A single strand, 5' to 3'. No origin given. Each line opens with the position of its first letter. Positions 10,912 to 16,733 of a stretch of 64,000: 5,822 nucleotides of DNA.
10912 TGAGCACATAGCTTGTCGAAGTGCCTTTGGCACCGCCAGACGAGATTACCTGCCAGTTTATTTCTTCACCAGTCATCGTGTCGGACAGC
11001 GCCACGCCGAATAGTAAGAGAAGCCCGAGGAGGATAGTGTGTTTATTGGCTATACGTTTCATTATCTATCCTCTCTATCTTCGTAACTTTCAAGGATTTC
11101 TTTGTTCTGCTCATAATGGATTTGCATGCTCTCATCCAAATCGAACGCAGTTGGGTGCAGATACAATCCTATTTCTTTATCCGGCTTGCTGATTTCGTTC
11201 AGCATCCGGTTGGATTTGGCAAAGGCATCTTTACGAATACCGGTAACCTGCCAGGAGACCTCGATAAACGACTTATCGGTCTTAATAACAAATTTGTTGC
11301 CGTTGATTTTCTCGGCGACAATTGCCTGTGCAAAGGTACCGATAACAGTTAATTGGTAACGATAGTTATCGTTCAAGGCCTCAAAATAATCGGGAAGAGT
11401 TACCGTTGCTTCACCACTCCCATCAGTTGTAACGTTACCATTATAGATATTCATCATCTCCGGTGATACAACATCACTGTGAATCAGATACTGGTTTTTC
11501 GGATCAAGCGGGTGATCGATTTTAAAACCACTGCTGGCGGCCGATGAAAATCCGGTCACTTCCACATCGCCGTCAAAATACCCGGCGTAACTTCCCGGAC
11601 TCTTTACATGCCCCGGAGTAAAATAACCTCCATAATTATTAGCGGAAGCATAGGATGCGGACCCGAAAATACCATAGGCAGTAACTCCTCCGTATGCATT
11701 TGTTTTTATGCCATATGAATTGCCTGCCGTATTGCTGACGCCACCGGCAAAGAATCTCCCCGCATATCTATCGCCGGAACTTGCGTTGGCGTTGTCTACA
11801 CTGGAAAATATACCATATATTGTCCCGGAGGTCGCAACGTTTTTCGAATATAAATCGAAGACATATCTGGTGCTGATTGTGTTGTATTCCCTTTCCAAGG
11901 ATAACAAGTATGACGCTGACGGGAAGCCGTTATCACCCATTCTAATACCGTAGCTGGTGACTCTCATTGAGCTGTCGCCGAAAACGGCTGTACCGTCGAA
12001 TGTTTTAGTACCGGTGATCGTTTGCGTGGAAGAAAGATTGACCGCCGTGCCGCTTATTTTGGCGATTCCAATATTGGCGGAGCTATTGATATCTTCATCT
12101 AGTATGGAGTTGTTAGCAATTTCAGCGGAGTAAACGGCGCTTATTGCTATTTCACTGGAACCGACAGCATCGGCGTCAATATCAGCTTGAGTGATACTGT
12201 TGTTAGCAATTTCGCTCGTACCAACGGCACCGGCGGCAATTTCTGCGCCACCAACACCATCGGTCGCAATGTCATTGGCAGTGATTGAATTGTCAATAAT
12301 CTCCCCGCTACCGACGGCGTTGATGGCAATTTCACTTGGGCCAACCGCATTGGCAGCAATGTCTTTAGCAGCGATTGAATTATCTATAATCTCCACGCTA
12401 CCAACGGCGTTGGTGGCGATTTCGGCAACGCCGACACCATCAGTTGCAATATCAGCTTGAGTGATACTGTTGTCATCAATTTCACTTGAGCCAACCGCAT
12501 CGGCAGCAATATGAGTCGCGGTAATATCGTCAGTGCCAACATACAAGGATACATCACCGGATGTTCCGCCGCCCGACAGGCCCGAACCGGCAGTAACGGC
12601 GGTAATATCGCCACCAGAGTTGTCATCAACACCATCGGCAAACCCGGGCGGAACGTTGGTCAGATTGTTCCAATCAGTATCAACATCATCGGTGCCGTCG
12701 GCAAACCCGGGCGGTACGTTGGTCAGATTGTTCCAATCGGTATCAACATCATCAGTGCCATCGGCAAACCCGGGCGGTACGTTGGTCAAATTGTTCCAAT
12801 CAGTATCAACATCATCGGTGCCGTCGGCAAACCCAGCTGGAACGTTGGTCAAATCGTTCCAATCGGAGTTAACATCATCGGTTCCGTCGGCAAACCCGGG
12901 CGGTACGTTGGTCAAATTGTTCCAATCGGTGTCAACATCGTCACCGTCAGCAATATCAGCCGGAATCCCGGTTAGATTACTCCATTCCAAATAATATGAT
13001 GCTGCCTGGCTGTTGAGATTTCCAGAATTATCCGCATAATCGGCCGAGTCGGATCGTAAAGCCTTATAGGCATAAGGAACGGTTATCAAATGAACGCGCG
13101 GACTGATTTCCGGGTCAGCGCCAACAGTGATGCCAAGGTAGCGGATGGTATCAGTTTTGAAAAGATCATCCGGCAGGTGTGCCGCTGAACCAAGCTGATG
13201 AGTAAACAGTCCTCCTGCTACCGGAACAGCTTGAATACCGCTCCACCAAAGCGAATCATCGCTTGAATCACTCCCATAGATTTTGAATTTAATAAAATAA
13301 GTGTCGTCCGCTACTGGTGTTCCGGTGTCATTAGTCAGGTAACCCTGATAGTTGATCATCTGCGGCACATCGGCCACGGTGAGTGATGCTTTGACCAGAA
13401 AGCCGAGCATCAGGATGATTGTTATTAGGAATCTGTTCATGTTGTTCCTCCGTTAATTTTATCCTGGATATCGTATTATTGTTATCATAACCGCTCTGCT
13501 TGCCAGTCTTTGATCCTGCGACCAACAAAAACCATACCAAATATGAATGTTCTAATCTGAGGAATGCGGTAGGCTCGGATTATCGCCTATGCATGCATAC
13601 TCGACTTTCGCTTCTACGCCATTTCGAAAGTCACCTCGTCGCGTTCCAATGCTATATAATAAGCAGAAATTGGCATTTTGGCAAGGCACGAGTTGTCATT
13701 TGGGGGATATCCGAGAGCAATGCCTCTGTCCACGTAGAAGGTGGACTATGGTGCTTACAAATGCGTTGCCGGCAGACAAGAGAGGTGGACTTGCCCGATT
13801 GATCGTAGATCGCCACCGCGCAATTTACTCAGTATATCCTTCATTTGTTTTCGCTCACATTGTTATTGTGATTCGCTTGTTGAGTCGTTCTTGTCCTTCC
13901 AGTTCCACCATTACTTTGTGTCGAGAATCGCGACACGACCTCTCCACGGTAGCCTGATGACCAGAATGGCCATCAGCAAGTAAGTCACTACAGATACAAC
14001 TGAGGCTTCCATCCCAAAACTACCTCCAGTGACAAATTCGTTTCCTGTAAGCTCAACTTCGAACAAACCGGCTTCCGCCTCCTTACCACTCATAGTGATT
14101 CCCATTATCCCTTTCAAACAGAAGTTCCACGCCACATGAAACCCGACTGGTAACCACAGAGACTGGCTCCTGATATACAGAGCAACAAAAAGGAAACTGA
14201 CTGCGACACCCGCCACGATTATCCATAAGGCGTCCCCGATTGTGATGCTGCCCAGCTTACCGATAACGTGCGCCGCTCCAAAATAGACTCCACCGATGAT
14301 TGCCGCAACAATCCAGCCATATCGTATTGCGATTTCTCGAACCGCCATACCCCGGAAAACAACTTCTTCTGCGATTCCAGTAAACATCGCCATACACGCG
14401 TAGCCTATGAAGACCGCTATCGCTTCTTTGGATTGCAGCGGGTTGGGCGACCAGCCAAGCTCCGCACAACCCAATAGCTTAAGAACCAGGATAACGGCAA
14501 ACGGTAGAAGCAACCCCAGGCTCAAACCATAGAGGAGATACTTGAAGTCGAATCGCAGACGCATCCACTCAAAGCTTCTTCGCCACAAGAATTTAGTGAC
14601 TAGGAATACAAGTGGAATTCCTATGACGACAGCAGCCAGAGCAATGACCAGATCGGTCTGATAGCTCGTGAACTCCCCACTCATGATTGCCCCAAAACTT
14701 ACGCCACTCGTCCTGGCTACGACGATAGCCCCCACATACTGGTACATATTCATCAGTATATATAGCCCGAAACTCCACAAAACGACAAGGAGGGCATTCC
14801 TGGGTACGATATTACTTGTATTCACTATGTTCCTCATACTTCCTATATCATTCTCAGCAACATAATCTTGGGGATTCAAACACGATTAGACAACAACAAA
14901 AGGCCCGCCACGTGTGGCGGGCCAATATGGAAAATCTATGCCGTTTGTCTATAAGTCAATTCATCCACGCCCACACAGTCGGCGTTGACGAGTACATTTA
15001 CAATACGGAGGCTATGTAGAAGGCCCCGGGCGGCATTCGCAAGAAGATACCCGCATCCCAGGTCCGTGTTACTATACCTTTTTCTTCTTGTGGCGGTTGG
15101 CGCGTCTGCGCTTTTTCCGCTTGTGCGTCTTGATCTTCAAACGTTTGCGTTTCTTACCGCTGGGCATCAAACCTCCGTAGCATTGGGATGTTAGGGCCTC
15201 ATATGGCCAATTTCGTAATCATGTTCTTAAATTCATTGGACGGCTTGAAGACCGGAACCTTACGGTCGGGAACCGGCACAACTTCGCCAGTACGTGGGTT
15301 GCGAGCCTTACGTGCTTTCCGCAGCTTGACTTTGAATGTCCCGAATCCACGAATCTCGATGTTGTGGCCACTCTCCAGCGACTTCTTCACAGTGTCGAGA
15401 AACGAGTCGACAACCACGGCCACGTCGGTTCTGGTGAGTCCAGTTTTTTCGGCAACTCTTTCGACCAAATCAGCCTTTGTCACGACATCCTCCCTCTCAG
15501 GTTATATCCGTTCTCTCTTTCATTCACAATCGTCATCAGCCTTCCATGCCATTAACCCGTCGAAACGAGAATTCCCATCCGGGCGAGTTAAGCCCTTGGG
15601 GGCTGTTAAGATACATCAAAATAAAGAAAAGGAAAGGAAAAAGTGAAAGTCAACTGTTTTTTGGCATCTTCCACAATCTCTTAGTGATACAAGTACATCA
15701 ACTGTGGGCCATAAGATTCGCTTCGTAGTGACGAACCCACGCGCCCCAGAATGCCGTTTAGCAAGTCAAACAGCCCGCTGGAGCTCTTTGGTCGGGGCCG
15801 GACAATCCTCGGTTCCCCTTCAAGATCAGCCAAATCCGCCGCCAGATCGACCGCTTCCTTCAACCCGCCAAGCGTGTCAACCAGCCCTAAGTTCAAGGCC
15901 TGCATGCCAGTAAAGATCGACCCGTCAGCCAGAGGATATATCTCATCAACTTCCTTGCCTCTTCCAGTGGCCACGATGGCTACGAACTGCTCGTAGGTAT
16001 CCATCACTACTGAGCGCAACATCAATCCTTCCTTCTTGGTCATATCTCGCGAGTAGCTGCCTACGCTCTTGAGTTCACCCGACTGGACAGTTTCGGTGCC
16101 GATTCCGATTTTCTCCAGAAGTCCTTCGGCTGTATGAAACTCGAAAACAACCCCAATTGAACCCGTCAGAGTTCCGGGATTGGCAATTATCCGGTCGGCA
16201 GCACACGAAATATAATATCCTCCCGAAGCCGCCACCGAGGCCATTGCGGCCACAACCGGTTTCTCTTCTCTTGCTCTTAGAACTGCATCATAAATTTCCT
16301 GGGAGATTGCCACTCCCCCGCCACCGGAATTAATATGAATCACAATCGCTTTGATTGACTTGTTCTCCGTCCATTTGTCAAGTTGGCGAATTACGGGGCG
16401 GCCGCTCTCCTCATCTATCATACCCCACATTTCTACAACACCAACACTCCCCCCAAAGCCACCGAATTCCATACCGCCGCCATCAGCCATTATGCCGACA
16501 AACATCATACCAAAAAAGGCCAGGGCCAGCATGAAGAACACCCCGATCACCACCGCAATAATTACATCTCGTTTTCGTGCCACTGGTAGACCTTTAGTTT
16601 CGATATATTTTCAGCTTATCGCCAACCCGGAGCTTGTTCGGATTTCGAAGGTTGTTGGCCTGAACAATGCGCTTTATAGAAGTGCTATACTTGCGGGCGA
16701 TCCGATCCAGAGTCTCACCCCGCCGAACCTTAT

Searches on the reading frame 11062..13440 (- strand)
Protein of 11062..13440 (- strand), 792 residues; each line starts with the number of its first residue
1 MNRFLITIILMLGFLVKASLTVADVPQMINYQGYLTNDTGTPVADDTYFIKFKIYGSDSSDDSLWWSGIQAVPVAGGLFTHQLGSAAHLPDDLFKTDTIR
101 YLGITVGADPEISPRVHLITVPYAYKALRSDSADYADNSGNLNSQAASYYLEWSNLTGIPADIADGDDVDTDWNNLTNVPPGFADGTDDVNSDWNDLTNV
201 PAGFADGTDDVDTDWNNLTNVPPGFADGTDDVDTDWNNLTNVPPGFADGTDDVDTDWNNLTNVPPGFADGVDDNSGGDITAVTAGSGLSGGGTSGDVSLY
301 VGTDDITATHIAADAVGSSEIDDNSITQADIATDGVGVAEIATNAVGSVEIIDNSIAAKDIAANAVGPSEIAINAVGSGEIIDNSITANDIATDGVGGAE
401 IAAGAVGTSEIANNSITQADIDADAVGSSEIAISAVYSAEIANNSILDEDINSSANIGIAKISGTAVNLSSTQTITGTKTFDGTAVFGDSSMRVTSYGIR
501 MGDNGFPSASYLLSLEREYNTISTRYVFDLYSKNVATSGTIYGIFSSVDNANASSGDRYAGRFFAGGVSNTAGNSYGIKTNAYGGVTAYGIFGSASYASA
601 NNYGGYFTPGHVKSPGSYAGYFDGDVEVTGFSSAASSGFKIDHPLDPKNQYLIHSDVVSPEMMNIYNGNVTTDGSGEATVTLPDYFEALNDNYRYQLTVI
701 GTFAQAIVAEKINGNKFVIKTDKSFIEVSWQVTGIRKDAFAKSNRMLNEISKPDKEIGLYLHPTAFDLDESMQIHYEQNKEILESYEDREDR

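Call 4: search_protein_families(library=pfam, proteins=[window:11062-13440:-], max_evalue=1)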
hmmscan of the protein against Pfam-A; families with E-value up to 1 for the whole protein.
window:11062-13440:- (792 aa): 2 families
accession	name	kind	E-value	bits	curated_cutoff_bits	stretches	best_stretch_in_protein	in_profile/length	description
PF17911.6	Ski2_N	-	0.00015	22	23.1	0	249-275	100-126/134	Ski2 N-terminal region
PF18338.7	BppL_N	-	0.19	11.8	25.8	1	472-484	11-23/25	Lower baseplate protein N-terminal domain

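Call 5: search_protein_families(library=ncbifam, proteins=[window:11062-13440:-], max_evalue=1)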
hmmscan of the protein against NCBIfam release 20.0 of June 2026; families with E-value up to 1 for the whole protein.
window:11062-13440:- (792 aa): 2 families
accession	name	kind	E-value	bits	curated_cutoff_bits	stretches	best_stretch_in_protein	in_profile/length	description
NF053851.1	Bdello_MAT_N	subfamily_domain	5.1e-06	26.4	60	1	18-89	6-78/162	mosaic adhesive trimer family chimeric fiber protein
NF011897.0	PRK15370.1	equivalog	5.2e-05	21.3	1113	1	140-264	216-341/755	SPI-1 type III secretion system effector E3 ubiquitin transferase SlrP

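Call 50: search_protein_families(library=pfam, proteins=[window:11062-13440:-], max_evalue=1)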
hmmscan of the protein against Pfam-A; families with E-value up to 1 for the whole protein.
window:11062-13440:- (792 aa): 2 families
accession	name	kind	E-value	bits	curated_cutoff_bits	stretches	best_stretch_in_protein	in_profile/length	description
PF17911.6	Ski2_N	-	0.00015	22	23.1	0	249-275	100-126/134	Ski2 N-terminal region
PF18338.7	BppL_N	-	0.19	11.8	25.8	1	472-484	11-23/25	Lower baseplate protein N-terminal domain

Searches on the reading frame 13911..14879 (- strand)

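Call 15: search_protein_families(library=pfam, proteins=[window:13911-14879:-], max_evalue=0.001)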
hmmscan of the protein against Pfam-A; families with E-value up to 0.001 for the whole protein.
window:13911-14879:- (322 aa): 1 family
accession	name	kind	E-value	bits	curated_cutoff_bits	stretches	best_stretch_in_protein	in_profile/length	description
PF02517.21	Rce1-like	-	7.1e-15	55.5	22.4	1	157-253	5-92/93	Type II CAAX prenyl endopeptidase Rce1-like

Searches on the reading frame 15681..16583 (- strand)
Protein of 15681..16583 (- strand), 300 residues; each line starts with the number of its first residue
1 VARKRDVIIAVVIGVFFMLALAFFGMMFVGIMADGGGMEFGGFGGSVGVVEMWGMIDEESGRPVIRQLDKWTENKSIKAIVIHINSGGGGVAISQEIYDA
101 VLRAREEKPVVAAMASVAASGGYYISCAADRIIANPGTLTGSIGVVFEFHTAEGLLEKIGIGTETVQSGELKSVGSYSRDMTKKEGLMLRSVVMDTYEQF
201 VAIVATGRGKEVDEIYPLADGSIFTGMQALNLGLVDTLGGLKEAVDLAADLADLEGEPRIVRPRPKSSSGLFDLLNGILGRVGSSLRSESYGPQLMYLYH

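Call 15: search_protein_families(library=pfam, proteins=[window:15681-16583:-], max_evalue=0.001)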
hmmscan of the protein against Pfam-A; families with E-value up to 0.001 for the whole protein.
window:15681-16583:- (300 aa): 3 families
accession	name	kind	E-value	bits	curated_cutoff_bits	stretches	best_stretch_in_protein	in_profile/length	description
PF01343.23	Peptidase_S49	-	2.7e-47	161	24.9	1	105-254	4-153/154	Peptidase family S49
PF00574.28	CLP_protease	-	1.4e-07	32.1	20.2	1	51-130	20-97/182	Clp protease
PF25145.1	NfeD1b_N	-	1.3e-06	28.6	40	1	72-146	26-98/189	NfeD1b, N-terminal domain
